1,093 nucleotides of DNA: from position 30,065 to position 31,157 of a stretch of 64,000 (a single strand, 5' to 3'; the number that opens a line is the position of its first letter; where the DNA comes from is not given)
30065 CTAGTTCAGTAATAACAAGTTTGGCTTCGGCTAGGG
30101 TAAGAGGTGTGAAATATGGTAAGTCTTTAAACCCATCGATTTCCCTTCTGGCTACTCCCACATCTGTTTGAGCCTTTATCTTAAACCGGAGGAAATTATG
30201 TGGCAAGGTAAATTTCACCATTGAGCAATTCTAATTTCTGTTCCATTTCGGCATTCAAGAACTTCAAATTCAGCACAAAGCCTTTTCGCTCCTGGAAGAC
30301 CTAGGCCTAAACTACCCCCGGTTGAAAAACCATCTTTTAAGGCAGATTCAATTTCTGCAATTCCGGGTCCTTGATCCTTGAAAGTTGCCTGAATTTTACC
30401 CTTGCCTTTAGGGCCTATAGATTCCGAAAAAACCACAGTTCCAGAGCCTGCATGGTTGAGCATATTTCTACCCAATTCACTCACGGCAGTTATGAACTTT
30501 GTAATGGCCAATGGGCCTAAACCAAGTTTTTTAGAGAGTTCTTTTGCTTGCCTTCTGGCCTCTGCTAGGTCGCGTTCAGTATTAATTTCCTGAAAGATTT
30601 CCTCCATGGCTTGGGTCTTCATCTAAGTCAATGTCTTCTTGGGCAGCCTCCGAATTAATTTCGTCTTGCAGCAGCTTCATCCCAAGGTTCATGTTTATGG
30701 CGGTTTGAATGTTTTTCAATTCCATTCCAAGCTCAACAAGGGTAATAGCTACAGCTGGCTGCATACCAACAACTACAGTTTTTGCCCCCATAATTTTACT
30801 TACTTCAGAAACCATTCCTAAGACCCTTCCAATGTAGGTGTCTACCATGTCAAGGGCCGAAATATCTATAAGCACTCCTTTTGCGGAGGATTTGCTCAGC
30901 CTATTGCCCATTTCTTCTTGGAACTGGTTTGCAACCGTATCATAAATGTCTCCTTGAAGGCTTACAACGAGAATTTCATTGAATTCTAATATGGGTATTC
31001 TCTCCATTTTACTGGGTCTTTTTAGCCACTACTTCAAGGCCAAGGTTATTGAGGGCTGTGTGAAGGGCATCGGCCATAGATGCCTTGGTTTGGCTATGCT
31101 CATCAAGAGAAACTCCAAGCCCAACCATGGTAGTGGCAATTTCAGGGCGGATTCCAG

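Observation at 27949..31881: Stressosome (RsbR-RsbS-RsbT) module wired to a phosphatase fusion and a histidine-kinase fusion, with no sigma-B partner-switching genes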

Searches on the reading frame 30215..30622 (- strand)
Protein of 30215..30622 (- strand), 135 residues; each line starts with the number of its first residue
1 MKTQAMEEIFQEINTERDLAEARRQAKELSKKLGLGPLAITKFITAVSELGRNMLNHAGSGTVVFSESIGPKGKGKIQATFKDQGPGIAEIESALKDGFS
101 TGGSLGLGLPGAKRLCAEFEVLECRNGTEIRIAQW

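Call 3: search_protein_families(library=pfam, proteins=[window:30215-30622:-], max_evalue=0.01)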
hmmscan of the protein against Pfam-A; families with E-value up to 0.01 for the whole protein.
window:30215-30622:- (135 aa): 2 families
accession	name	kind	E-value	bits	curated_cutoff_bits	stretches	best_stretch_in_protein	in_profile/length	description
PF13581.12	HATPase_c_2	-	4.3e-08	33.6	27.4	1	15-132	4-125/127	Histidine kinase-like ATPase domain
PF02518.31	HATPase_c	-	2.4e-07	31.6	26.4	1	43-131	6-104/111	Histidine kinase-, DNA gyrase B-, and HSP90-like ATPase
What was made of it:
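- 30215..30622 (-): rsbT homologue (135 aa; the probable true start is Met6 at 30607). It is a stand-alone GHKL Ser/Thr switch kinase with an N-box (E49..N53), a G1 box (D83xGxG) and a G2 box (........). Pfam HATPase_c_2 33.6 bits (call 3).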

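Call 4: search_protein_families(library=ncbifam, proteins=[window:30215-30622:-], max_evalue=0.01)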
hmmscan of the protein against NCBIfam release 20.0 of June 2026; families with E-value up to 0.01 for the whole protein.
window:30215-30622:- (135 aa): 2 families
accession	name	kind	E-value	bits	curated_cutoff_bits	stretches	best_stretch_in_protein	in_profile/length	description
NF041045.1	RsbA_anti_sig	subfamily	2.3e-07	30.3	210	1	13-132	185-300/303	anti-sigma factor RsbA family regulatory protein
TIGR01925.2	spIIAB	equivalog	2.8e-05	24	135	1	22-133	17-133/137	anti-sigma F factor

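Call 12: search_solved_structures(query=window:30215-30622:-, max_evalue=0.01, show_alignments=3)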
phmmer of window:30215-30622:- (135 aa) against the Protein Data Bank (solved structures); distinct sequences matched with E-value up to 0.01: 1.
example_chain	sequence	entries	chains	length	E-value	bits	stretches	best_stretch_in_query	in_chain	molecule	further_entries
8fjf_A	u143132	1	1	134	0.0034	20.5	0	17-40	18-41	H10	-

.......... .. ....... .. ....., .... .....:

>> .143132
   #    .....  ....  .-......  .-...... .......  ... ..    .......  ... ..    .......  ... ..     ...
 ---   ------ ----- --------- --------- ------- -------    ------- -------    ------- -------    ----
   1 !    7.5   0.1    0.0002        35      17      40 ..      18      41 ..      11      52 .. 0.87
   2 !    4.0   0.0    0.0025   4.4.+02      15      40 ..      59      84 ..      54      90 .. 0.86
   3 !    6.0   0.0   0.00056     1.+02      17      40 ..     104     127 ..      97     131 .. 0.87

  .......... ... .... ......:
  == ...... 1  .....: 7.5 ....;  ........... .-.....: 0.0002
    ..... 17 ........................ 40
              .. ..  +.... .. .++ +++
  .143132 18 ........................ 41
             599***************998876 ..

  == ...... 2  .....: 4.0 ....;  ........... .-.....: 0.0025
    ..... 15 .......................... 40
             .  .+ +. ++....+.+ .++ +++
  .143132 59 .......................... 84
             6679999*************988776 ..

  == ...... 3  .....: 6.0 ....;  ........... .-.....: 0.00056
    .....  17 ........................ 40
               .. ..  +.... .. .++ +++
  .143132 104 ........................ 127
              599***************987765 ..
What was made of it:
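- On Stressosome RsbRST(X) module: No curated RsbT-specific model or solved RsbT chain was available (calls 4, 12).
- Tried and rejected: phmmer of T against PDB sequences gave no relevant hit, only a spurious match to a designed repeat protein (call 12).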

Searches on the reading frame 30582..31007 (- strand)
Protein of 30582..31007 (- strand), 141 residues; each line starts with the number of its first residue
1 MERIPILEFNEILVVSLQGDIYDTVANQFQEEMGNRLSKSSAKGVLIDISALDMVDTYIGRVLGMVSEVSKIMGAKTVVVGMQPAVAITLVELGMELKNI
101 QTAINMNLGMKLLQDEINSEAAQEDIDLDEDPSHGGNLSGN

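Call 3: search_protein_families(library=pfam, proteins=[window:30582-31007:-], max_evalue=0.01)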
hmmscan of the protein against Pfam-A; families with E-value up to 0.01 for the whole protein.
window:30582-31007:- (141 aa): 2 families
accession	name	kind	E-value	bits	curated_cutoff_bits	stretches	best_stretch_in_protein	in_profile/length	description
PF01740.26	STAS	-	7.4e-13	48.6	22.6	1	8-96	6-94/106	STAS domain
PF25654.1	MCP1_SIFV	-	0.0036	17.4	27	1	19-115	49-144/204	Major capsid protein 1, Sulfolobus islandicus filamentous virus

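Call 4: search_protein_families(library=ncbifam, proteins=[window:30582-31007:-], max_evalue=0.01)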
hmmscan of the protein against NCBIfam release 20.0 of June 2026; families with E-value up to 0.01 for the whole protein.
window:30582-31007:- (141 aa): 3 families
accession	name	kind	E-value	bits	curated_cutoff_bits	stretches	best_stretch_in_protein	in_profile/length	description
NF052652.1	YtvA_fam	equivalog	2.2e-12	47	250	1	5-106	137-239/243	YtvA family blue-light photoreceptor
TIGR02886.1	spore_II_AA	equivalog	1.9e-07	31.1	114.75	1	10-89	7-86/106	anti-sigma F factor antagonist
TIGR00377.1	ant_ant_sig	superfamily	0.00016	21.5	53.45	1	9-90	10-91/108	anti-sigma factor antagonist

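Call 11: search_solved_structures(query=window:30582-31007:-, max_evalue=0.001, show_alignments=2)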
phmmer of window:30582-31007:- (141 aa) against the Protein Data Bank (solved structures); distinct sequences matched with E-value up to 0.001: 20.
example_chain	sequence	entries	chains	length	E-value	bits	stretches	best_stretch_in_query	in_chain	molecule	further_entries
6jhk_A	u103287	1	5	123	9.8e-30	106.8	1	3-117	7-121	RsbS negative regulator of sigma-B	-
6qcm_A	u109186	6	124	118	9.3e-29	103.6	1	4-117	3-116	RsbS protein | RsbT antagonist protein RsbS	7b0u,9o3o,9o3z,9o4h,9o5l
9o4r_a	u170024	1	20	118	1.3e-28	103.2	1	4-117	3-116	RsbT antagonist protein RsbS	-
2vy9_A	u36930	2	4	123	1.2e-23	87.1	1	2-115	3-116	ANTI-SIGMA-FACTOR ANTAGONIST | ANTI-SIGMA-FACTOR ANTAGONIST (STAS) DOMAIN PROTEIN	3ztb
3zxn_A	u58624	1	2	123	2.4e-23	86.2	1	2-115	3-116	ANTI-SIGMA-FACTOR ANTAGONIST (STAS) DOMAIN PROTEIN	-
6qcm_AB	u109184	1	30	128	7.3e-11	45.8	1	9-113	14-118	RsbR protein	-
6qcm_CB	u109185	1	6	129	7.5e-11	45.8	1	9-113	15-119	RsbR protein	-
6qcm_CD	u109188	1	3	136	8.8e-11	45.6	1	9-113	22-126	RsbR protein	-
9o5l_A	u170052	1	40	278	1.4e-10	44.9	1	8-116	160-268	STAS domain-containing protein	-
9o4r_A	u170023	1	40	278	2.9e-10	43.9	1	9-116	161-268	RsbR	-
9o3o_A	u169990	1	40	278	3.9e-10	43.5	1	9-116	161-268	STAS domain-containing protein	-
7b0u_A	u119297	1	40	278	4.1e-10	43.4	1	9-116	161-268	RsbR protein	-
7o0i_a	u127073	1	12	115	9.4e-10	42.2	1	4-109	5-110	RsbS, negative regulator of sigma-B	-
9o3z_A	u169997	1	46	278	1.5e-09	41.6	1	9-116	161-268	RsbR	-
9o4h_A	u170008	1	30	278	2.1e-09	41.1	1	9-116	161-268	RsbR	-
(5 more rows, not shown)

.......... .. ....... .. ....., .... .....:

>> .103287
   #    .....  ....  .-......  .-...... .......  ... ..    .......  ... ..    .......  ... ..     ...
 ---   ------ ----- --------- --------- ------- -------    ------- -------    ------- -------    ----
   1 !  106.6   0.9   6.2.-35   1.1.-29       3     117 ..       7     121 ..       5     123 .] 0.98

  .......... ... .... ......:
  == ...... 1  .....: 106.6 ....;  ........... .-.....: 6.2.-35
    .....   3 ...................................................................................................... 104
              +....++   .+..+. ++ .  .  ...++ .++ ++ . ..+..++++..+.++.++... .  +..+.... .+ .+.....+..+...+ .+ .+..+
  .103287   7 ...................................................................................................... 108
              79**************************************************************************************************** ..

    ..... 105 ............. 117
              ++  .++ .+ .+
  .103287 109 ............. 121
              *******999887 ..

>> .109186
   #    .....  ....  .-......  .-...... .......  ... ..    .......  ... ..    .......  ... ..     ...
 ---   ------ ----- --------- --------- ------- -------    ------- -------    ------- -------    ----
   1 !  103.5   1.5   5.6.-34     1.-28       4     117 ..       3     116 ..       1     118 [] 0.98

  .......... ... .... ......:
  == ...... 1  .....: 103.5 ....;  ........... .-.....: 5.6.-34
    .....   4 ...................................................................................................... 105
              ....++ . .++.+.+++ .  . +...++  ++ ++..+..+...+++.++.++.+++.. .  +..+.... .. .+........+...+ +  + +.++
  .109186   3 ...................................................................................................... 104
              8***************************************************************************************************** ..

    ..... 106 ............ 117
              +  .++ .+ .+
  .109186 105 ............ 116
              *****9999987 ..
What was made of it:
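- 30582..31007 (-): rsbS homologue (141 aa). It is a single STAS domain with Thr57 at the RsbS Ser59 position, followed by an acidic, poorly conserved C-terminal tail. PDB matches: B. subtilis RsbS 1e-29 and Listeria RsbS 9e-29, with 'DMVDT' aligned to 'DMIDS' (call 11).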

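Call 34: find_related_loci(query=A3, collection=genome_contigs, flank=9000)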
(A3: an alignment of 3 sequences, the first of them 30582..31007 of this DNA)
Query A3 (141 aa) in genome_contigs; peptide patterns used: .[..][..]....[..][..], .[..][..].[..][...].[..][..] (x = any residue, [..] = any of these).
600 stretches matched a pattern (row limit reached: there are more); 581 encode a relative of the query (tblastn E <= 1e-3); the best 80 are kept; 80 distinct loci.
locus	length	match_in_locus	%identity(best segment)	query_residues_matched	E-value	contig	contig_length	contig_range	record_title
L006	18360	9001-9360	58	1-120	1e-42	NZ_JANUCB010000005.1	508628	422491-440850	Pseudomonas sp. JAI111 Ga0401623_05, whole genome shotgun sequence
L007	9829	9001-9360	58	1-121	1e-42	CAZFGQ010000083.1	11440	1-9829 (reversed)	MAG TPA_asm: uncultured Spirochaetota bacterium isolate binchicken_co19_489 genome assembly, contig: NODE_9672_length_11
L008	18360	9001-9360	58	1-120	1e-42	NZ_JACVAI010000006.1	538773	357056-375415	Pseudomonas sp. PDM04 NODE_6_length_538773_cov_39.907550, whole genome shotgun sequence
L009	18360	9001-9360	57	1-120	3e-42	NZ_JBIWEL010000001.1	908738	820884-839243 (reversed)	Pseudomonas sp. NPDC096950 NPDC096950_261_H6.ctg-0001, whole genome shotgun sequence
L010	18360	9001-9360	57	1-120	7e-42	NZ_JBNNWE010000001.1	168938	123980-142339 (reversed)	Pseudomonas sp. NPDC086278 NPDC086278_142_B12.ctg-0001, whole genome shotgun sequence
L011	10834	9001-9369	54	1-123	3e-41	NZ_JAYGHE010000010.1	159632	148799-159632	Nostoc sp. UHCC 0252 00010__length=159632, whole genome shotgun sequence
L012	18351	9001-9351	57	1-117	4e-41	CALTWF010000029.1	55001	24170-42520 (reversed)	MAG: uncultured Pseudomonas sp. isolate uEmFDPIeaY_bin.24.MAG genome assembly, contig: NODE_240_length_55001_cov_36.3833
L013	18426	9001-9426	50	1-136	5e-41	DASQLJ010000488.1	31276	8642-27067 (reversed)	MAG TPA_asm: Longimicrobium sp. isolate SMAG_U11935 k141_5272702, whole genome shotgun sequence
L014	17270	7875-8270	50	1-135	1e-40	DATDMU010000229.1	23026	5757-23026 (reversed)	MAG TPA_asm: Myxococcales bacterium isolate SMAG_U419 k141_1148318, whole genome shotgun sequence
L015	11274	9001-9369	54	1-123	2e-40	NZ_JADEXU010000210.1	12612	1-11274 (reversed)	Nostoc sp. LEGE 12450 NODE_210_length_12612_cov_5.97349, whole genome shotgun sequence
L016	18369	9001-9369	53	1-123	2e-40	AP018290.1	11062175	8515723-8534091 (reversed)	Calothrix sp. NIES-4105 DNA, nearly complete genome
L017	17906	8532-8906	53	1-125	2e-40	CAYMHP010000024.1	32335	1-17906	MAG TPA_asm: uncultured Solibacteraceae bacterium isolate SRP272529_co2_257 genome assembly, contig: NODE_2055_length_32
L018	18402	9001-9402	50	1-134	6e-40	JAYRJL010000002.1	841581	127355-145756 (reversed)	MAG: Alphaproteobacteria bacterium isolate SZ_szas3bin.18 NODE_8_length_841581_cov_3.82384, whole genome shotgun sequenc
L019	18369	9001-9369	52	1-123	4e-40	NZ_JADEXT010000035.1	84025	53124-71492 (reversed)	Nostoc sp. LEGE 12447 NODE_61_length_8, whole genome shotgun sequence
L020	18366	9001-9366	54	1-125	1e-39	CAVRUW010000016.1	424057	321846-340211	MAG: uncultured Acidobacteriota bacterium isolate MFD02840.bin.1.220 genome assembly, contig: contig_51562, whole genome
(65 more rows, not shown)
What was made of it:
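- Tried and rejected: An RsbS alignment worked instead (call 34).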

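Call 50: search_protein_families(library=pfam, alignment_id=A5, max_evalue=0.001)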
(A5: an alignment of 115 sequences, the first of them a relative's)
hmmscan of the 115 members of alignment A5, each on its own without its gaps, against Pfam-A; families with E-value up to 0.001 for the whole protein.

A. member 1, L022:4283-4804:+ (173 aa): 0 families

B. families by the number of members that match (of 115 scanned): 99 families (the first 25 are shown)
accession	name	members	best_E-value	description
PF00072.30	Response_reg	15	8e-25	Response regulator receiver domain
PF01965.30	DJ-1_PfpI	4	1.3e-23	DJ-1/PfpI family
PF03929.21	PepSY_TM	3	4.1e-64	PepSY-associated TM region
PF00005.33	ABC_tran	3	5.7e-39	ABC transporter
PF01757.29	Acyl_transf_3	3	1.8e-29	Acyltransferase domain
PF13304.12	AAA_21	3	2.2e-14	AAA domain, putative AbiEii toxin, Type IV TA system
PF13401.12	AAA_22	3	2.5e-05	AAA domain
PF01904.24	DUF72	2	4.3e-62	Protein of unknown function DUF72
PF00593.30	TonB_dep_Rec_b-barrel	2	1.7e-58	TonB dependent receptor-like, beta-barrel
PF00171.27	Aldedh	2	1.3e-43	Aldehyde dehydrogenase family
PF13607.11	Succ_CoA_lig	2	4.5e-35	Succinyl-CoA ligase like flavodoxin domain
PF12704.14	MacB_PCD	2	9.4e-31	MacB-like periplasmic core domain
PF02629.25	CoA_binding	2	3.6e-30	CoA binding domain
PF13590.11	DUF4136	2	1.7e-29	Domain of unknown function (DUF4136)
PF02687.27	FtsX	2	2.1e-29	FtsX-like permease C-terminal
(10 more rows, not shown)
